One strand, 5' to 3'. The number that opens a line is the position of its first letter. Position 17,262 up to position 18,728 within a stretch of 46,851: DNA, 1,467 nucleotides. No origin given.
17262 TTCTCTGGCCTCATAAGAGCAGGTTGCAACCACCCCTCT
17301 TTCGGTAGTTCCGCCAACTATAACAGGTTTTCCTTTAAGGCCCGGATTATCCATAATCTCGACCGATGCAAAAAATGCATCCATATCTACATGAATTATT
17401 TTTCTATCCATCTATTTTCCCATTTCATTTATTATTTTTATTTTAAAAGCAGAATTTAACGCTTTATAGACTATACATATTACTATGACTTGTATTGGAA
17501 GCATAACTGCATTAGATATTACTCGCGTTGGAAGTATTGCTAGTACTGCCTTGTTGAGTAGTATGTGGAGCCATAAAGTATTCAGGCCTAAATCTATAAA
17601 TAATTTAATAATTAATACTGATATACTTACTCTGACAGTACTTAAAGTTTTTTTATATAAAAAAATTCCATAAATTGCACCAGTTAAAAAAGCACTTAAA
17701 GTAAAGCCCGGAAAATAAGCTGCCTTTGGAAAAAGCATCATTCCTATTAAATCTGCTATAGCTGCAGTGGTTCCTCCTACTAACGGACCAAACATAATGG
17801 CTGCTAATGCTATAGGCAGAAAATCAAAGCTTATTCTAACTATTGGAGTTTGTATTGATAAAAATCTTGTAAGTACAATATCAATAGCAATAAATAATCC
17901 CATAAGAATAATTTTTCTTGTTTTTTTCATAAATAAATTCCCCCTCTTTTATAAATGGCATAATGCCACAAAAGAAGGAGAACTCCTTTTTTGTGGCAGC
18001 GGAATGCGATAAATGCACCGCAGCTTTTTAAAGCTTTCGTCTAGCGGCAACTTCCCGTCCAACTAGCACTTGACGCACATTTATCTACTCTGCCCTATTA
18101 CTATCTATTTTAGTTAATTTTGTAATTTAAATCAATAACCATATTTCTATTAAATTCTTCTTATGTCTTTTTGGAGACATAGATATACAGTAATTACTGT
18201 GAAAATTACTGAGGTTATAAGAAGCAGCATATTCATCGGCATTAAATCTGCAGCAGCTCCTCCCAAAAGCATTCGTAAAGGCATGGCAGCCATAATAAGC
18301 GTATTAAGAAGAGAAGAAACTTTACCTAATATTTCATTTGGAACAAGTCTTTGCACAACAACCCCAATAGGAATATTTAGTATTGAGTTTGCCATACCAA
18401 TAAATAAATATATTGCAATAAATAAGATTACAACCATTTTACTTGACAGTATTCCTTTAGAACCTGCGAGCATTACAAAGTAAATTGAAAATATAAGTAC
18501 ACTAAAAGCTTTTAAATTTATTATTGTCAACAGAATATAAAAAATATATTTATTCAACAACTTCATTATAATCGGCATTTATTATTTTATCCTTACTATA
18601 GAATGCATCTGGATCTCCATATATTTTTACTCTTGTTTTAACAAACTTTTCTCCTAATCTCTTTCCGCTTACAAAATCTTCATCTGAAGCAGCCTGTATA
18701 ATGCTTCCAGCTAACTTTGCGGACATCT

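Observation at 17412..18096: THF riboswitch, then folT, then dinB fused start-to-stop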

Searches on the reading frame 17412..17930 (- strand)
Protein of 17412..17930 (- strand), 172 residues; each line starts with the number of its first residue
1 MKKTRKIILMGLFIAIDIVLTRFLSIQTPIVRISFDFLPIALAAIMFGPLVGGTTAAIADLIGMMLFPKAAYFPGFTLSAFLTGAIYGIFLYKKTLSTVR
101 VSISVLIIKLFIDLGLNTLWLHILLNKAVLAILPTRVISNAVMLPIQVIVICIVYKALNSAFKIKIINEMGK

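Call 4: search_protein_families(library=pfam, proteins=[window:17412-17930:-])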
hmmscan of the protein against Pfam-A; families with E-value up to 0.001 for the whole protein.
window:17412-17930:- (172 aa): 2 families
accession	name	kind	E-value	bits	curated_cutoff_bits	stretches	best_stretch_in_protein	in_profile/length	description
PF12822.12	ECF_trnsprt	-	8.8e-16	58.8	30.7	1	5-155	1-169/169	ECF transporter, substrate-specific component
PF07155.17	ECF-ribofla_trS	-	7e-13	49.4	26.7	1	3-157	3-169/172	ECF-type riboflavin transporter, S component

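Call 5: search_protein_families(library=ncbifam, proteins=[window:17412-17930:-])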
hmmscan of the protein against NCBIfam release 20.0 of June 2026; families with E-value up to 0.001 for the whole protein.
window:17412-17930:- (172 aa): 4 families
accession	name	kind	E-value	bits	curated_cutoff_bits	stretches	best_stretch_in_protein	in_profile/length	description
TIGR04518.1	ECF_S_folT_fam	subfamily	2.9e-47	160.4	60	1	2-158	2-161/163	folate family ECF transporter S component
NF007179.0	PRK09609.1-4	equivalog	1.5e-05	24.8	630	1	4-92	29-121/335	hypothetical protein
TIGR02359.1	thiW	equivalog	3.9e-05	23.8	84.35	1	4-88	1-87/160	energy coupling factor transporter S component ThiW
NF007178.0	PRK09609.1-3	equivalog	8.2e-05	22.2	483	1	6-92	8-98/311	hypothetical protein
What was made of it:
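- Checked: folT: 17930..17412, 172 aa; TIGR04518 folate-family ECF S component, 160.4 bits against a cut-off of 60 (call 5).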

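Call 15: find_homologous_proteins(query=window:17415-17930:-)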
Query window:17415-17930:- (172 aa): 822 proteins with E <= 0.001 among 1021 candidates; the best 120 are listed.
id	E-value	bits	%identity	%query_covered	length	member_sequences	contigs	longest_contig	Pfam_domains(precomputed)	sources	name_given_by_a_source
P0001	7.2e-95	334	95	100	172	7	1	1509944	PF07155.18,PF12822.13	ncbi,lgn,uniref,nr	ncbi:folate family ECF transporter S component [Clostridium sp. YIM B02515]|uniref:Folate family ECF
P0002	6.6e-64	233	67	98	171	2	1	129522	PF07155.18,PF12822.13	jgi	jgi:ECF transporter S component (folate family)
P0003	1.6e-63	232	62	99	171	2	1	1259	PF07155.18,PF12822.13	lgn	-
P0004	8.6e-63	229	66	95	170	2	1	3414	PF07155.18,PF12822.13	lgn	-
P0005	3.7e-62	227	68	93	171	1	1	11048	PF07155.18,PF12822.13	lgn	-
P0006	4.7e-62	227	61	99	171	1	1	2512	PF07155.18,PF12822.13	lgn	-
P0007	9.1e-62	226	67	93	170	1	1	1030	PF07155.18,PF12822.13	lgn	-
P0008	1.4e-59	219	61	98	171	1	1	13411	PF07155.18,PF12822.13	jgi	jgi:ECF transporter S component (folate family)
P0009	2.5e-59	218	62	98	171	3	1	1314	PF07155.18,PF12822.13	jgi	-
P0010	2.8e-58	215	63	98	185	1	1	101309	PF07155.18,PF12822.13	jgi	jgi:ECF transporter S component (folate family)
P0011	3.8e-58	214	61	98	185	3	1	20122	PF07155.18,PF12822.13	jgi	jgi:ECF transporter S component (folate family)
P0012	3.5e-57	211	65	92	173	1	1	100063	PF07155.18,PF12822.13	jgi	jgi:ECF transporter S component (folate family)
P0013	1.2e-56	210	62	93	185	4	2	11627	PF07155.18,PF12822.13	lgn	-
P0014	2.2e-56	209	61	93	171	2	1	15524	PF07155.18,PF12822.13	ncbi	-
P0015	6.6e-56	207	62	93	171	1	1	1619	PF07155.18,PF12822.13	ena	-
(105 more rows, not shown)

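Call 18: find_encoding_contigs(protein=P0001, flank=5000, max_places=3)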
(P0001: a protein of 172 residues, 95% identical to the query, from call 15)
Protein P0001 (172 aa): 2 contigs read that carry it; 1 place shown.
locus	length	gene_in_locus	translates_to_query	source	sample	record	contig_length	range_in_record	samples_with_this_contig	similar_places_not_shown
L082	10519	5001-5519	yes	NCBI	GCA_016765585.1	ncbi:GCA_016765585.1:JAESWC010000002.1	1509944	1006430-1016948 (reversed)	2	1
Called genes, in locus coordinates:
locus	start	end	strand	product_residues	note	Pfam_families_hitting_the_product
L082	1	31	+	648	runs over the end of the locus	PF00009:GTP_EFTU, PF22042:EF-G_D2, PF03144:GTP_EFTU_D2 (weak), PF14492:EFG_III, PF03764:EFG_IV, PF00679:EFG_C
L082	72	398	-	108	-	PF03819:MazG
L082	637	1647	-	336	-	PF10127:RlaP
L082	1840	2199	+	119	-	-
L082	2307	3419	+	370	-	PF12840:HTH_20 (faint), PF01022:HTH_5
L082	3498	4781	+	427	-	PF05977:MFS_3, PF13347:MFS_2, PF07690:MFS_1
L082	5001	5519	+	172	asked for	PF07155:ECF-ribofla_trS, PF12822:ECF_trnsprt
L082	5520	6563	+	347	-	PF00817:IMS, PF11798:IMS_HHH (faint), PF11799:IMS_C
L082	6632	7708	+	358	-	PF08240:ADH_N, PF00107:ADH_zinc_N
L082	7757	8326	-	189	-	-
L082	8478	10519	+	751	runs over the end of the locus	PF01751:Toprim, PF01131:Topoisom_bac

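Call 19: find_encoding_contigs(protein=P0002, flank=5000, max_places=3)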
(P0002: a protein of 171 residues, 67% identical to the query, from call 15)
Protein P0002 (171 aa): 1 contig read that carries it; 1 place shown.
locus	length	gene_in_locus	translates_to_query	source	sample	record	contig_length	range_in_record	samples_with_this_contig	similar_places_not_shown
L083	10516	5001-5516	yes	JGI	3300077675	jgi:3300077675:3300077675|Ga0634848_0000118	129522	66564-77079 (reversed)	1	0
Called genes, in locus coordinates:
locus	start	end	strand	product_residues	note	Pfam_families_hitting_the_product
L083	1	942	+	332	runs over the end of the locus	PF13170:DUF4003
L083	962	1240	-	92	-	PF00085:Thioredoxin (weak), PF13192:Thioredoxin_3 (weak)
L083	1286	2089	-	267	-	PF20085:TGL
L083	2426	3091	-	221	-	PF00160:Pro_isomerase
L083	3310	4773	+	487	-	PF02789:Peptidase_M17_N, PF00883:Peptidase_M17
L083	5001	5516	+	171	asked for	PF07155:ECF-ribofla_trS, PF12822:ECF_trnsprt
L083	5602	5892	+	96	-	-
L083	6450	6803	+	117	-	PF00507:Oxidored_q4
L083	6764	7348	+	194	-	PF01058:Oxidored_q6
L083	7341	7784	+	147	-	PF00329:Complex1_30kDa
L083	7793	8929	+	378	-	PF00346:Complex1_49kDa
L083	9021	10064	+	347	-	PF00146:NADHdh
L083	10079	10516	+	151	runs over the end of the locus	PF12800:Fer4_4 (faint), PF00037:Fer4, PF13183:Fer4_8 (weak), PF13237:Fer4_10, PF14697:Fer4_21 (weak), PF12838:Fer4_7, PF13187:Fer4_9, PF00037:Fer4 (weak), +5 more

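Call 20: find_encoding_contigs(protein=P0010, flank=5000, max_places=3)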
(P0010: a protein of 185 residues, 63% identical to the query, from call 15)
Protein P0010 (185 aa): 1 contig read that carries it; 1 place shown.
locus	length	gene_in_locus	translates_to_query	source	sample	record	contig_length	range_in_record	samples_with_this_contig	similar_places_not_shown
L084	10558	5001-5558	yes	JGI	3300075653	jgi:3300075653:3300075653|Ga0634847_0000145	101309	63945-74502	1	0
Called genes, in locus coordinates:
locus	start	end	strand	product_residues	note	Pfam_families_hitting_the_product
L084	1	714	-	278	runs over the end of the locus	PF20085:TGL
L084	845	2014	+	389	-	PF00465:Fe-ADH, PF13685:Fe-ADH_2 (weak), PF25137:ADH_Fe_C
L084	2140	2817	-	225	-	PF00160:Pro_isomerase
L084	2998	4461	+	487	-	PF02789:Peptidase_M17_N, PF00883:Peptidase_M17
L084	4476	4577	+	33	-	-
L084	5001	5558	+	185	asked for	PF07155:ECF-ribofla_trS, PF12822:ECF_trnsprt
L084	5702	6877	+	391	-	PF03825:Nuc_H_symport, PF07690:MFS_1, PF12832:MFS_1_like, PF13347:MFS_2 (weak), PF07690:MFS_1 (weak)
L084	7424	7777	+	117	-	PF00507:Oxidored_q4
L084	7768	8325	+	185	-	PF01058:Oxidored_q6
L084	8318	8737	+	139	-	PF00329:Complex1_30kDa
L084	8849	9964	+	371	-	PF00346:Complex1_49kDa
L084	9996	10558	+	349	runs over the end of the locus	PF00146:NADHdh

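Call 21: find_encoding_contigs(protein=P0012, flank=5000, max_places=3)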
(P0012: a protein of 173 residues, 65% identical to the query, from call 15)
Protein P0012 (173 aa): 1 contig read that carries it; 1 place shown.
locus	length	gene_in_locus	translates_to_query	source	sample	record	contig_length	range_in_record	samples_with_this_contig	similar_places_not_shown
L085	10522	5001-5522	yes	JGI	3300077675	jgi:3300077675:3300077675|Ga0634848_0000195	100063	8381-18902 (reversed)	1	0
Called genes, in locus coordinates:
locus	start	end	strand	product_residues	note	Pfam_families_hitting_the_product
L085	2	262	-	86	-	PF13192:Thioredoxin_3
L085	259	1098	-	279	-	PF20085:TGL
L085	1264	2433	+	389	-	PF00465:Fe-ADH, PF13685:Fe-ADH_2 (weak), PF25137:ADH_Fe_C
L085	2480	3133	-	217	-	PF00160:Pro_isomerase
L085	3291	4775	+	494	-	PF02789:Peptidase_M17_N, PF00883:Peptidase_M17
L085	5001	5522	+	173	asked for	PF07155:ECF-ribofla_trS, PF12822:ECF_trnsprt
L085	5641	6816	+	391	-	PF03825:Nuc_H_symport (weak), PF07690:MFS_1, PF12832:MFS_1_like, PF13347:MFS_2 (weak), PF07690:MFS_1 (weak)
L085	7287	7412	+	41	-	-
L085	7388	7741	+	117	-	PF00507:Oxidored_q4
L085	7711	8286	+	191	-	PF01058:Oxidored_q6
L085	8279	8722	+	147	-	PF00329:Complex1_30kDa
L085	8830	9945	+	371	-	PF00346:Complex1_49kDa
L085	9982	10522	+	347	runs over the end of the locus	PF00146:NADHdh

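Call 41: find_related_loci(query=A2, collection=metagenome_contigs, flank=4000)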
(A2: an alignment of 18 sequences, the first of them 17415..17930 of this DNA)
Query A2 (172 aa) in metagenome_contigs; peptide patterns used: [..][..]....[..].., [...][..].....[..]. (x = any residue, [..] = any of these).
447 stretches matched a pattern; 276 encode a relative of the query (tblastn E <= 1e-3); the best 80 are kept; 80 distinct loci.
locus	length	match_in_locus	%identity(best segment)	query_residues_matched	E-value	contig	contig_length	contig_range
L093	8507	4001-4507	97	1-169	9e-104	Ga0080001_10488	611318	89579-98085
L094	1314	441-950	62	1-169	2e-71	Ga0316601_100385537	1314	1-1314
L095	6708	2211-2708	60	5-169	6e-61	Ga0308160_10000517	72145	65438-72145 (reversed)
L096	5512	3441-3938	60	5-169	6e-61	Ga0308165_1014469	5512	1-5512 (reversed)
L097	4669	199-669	62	1-156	4e-61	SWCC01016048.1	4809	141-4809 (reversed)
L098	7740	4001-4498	60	5-169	6e-61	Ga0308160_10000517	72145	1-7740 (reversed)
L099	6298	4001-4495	58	1-164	4e-60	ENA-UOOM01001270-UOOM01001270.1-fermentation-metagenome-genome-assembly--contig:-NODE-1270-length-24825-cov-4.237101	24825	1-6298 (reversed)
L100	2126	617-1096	56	1-160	3e-61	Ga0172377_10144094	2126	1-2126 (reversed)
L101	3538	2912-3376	59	2-156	4e-60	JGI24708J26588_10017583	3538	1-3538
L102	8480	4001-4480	58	1-160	4e-60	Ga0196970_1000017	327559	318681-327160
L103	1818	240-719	56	1-160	1e-61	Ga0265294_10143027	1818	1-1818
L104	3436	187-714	55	1-169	8e-60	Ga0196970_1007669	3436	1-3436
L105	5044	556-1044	57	5-166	3e-59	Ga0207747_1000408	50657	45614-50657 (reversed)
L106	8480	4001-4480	57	1-160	5e-59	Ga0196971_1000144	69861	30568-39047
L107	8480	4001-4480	58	1-160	1e-58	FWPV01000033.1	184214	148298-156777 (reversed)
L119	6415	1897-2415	54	1-172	3e-56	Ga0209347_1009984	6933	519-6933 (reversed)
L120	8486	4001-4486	54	3-163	7e-56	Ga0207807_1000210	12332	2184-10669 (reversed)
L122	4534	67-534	54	1-156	9e-55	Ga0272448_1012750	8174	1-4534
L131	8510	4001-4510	49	1-169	2e-52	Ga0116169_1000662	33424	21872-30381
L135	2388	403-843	59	5-151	2e-52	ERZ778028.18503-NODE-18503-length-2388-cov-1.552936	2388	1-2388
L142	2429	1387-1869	51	6-166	2e-50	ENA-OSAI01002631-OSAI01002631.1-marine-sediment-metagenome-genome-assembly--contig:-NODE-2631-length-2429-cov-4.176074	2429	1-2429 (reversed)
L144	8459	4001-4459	53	1-151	3e-50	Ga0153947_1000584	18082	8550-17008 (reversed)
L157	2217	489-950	51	3-156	8e-48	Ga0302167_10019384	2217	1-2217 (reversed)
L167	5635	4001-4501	47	2-170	2e-46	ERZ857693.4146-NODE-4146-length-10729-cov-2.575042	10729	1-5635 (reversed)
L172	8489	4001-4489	51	3-166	2e-46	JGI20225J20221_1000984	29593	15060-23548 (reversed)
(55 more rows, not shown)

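Call 52: search_protein_families(library=pfam, proteins=[L082:2307-3419:+], max_evalue=0.01)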
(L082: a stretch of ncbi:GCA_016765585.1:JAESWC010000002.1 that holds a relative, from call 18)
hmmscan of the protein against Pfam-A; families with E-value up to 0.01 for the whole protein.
L082:2307-3419:+ (370 aa): 5 families
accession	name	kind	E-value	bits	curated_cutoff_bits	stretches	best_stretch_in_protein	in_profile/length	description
PF01022.26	HTH_5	-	1.4e-09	38.1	22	1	291-335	1-45/47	Bacterial regulatory protein, arsR family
PF12840.13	HTH_20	-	1.6e-05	25.2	27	1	289-336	1-49/51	Helix-turn-helix domain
PF13412.12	HTH_24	-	5.8e-05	23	21.9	1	310-335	22-47/48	Winged helix-turn-helix DNA-binding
PF25212.1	HVO_A0114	-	0.00052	20.2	27.6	1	278-347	9-78/84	HVO_A0114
PF08279.18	HTH_11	-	0.0038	17.5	25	1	293-333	1-43/55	HTH domain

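Call 62: search_protein_families(library=pfam, proteins=[L120:4531-5280:+, L122:605-1012:+, L131:4516-4947:+, L142:1900-2427:+, L144:4550-5095:+, L157:998-2215:+, L172:4519-5619:+, L119:2455-4125:+, L135:953-2386:+, L167:4459-4803:+], max_evalue=0.0001)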
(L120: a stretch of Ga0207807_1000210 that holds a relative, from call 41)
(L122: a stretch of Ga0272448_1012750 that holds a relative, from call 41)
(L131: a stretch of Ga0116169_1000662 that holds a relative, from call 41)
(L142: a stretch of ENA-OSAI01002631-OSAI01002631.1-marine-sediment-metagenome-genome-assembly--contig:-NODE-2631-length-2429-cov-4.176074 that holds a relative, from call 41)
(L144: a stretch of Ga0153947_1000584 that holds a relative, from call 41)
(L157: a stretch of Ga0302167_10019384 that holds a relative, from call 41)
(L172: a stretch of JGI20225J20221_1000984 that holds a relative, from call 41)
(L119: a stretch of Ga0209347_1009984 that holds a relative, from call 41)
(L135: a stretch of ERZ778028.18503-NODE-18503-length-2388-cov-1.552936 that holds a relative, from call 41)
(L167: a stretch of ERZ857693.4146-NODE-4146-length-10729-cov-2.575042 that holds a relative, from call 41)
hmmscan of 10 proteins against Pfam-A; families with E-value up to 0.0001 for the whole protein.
L120:4531-5280:+ (250 aa): 2 families
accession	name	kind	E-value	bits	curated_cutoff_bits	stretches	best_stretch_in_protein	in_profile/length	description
PF13460.12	NAD_binding_10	-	3.1e-21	76.5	27.2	1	44-235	1-183/184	NAD(P)H-binding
PF05368.20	NmrA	-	1.3e-06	28.7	27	1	39-128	4-97/298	NmrA-like family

L122:605-1012:+ (136 aa): 0 families

L131:4516-4947:+ (144 aa): 0 families

L142:1900-2427:+ (176 aa): 1 family
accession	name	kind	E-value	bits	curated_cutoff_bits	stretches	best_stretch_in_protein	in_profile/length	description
PF01268.25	FTHFS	-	1.1e-87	295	27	1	2-176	1-176/556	Formate--tetrahydrofolate ligase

L144:4550-5095:+ (182 aa): 1 family
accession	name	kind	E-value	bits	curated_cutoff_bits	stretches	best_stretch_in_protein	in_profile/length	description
PF03358.20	FMN_red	-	6.8e-12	45.6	24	1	1-145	1-138/152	NADPH-dependent FMN reductase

L157:998-2215:+ (406 aa): 2 families
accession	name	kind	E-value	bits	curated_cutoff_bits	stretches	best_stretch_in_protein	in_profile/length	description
PF08245.18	Mur_ligase_M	-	1.8e-14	54.6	24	1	51-272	1-198/200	Mur ligase middle domain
PF02875.26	Mur_ligase_C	-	2.1e-12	48.4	28.4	1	300-402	1-109/127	Mur ligase, glutamate ligase domain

L172:4519-5619:+ (367 aa): 1 family
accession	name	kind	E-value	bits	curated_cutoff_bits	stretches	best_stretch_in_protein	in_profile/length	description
PF01435.24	Peptidase_M48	-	2.1e-18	67.3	20.3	1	105-265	19-178/186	Peptidase family M48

L119:2455-4125:+ (557 aa): 1 family
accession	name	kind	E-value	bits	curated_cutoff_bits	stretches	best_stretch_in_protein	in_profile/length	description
PF01268.25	FTHFS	-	8e-281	932.6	27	1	3-557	1-556/556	Formate--tetrahydrofolate ligase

L135:953-2386:+ (478 aa): 1 family
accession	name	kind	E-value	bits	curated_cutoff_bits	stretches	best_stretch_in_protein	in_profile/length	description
PF01268.25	FTHFS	-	2.4e-237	789.1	27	1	2-478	1-478/556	Formate--tetrahydrofolate ligase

L167:4459-4803:+ (115 aa): 0 families
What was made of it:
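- Closest known: THF-I riboswitch-folT units of Firmicutes. Different: Where they can be identified, passengers behind folT in other lineages are mostly folate enzymes: formate-THF ligase and a FolC-like ligase (call 62).
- Unrelated passenger genes behind folT occur in other lineages too: NmrA-like, FMN reductase, M48 peptidase (call 62).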

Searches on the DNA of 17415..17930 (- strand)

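Call 26: search_rna_families(sources=[L082, L083, L084, L085, L086, L087, L088, L089, L091, L092], threshold=gathering)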
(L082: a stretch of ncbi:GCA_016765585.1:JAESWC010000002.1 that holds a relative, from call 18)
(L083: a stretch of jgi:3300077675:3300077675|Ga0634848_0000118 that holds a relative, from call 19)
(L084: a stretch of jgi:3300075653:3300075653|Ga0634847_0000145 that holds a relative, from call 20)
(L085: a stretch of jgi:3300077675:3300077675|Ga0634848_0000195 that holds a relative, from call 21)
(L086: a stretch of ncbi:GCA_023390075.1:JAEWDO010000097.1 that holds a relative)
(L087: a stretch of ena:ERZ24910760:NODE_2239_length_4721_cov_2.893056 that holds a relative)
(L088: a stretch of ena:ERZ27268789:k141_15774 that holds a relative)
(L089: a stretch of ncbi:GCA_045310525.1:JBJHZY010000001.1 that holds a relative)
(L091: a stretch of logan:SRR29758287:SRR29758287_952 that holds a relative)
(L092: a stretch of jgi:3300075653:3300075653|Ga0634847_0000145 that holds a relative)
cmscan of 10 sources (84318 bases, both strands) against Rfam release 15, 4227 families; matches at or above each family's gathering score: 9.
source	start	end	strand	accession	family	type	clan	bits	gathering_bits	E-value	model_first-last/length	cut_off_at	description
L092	2401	2666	-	RF01854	Bacteria_large_SRP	Gene;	CL00003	196.3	60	7.9e-33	1-256/256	no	Bacterial large signal recognition particle RNA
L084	4835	4934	+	RF01831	THF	Cis-reg; riboswitch;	-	91.9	36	3.8e-20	1-99/99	no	THF (Tetrahydrofolate) riboswitch aptamer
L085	4834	4933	+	RF01831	THF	Cis-reg; riboswitch;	-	90.4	36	1e-19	1-99/99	no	THF (Tetrahydrofolate) riboswitch aptamer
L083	4834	4933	+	RF01831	THF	Cis-reg; riboswitch;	-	88.8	36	3e-19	1-99/99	no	THF (Tetrahydrofolate) riboswitch aptamer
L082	4837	4936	+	RF01831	THF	Cis-reg; riboswitch;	-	87.2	36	8.7e-19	1-99/99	no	THF (Tetrahydrofolate) riboswitch aptamer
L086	1751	1850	+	RF01831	THF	Cis-reg; riboswitch;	-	86.3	36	1.5e-18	1-99/99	no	THF (Tetrahydrofolate) riboswitch aptamer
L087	1678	1777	+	RF01831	THF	Cis-reg; riboswitch;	-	86.3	36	1.5e-18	1-99/99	no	THF (Tetrahydrofolate) riboswitch aptamer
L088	893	992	+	RF01831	THF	Cis-reg; riboswitch;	-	86.3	36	1.5e-18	1-99/99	no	THF (Tetrahydrofolate) riboswitch aptamer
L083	2305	2376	+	RF00005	tRNA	Gene; tRNA;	CL00001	65.2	29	8.8e-12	1-71/71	no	tRNA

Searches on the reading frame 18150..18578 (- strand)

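Call 4: search_protein_families(library=pfam, proteins=[window:18150-18578:-])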
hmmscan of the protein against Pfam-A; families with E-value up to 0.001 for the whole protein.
window:18150-18578:- (142 aa): 1 family
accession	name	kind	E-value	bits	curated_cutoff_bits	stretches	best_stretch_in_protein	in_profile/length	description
PF07690.21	MFS_1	-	0.00013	21.5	33.4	1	25-132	67-167/347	Major Facilitator Superfamily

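Call 5: search_protein_families(library=ncbifam, proteins=[window:18150-18578:-])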
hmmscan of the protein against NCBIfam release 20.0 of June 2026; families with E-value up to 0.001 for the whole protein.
window:18150-18578:- (142 aa): 4 families
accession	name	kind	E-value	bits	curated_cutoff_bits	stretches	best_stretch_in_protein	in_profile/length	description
TIGR00900.1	2A0121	subfamily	2.2e-11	43.7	319.6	1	9-111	270-361/364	H+ Antiporter protein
NF000051.1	macrolide_MefB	exception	4.7e-07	29.1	800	1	42-134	302-392/409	macrolide efflux MFS transporter Mef(B)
NF012178.0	tet_MFS_V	exception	3.8e-06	26.3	640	1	52-131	313-392/409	tetracycline efflux MFS transporter Tet(V)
NF000245.1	macrolide_MefA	exception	0.00063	18.9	675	1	21-141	280-401/405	macrolide efflux MFS transporter Mef(A)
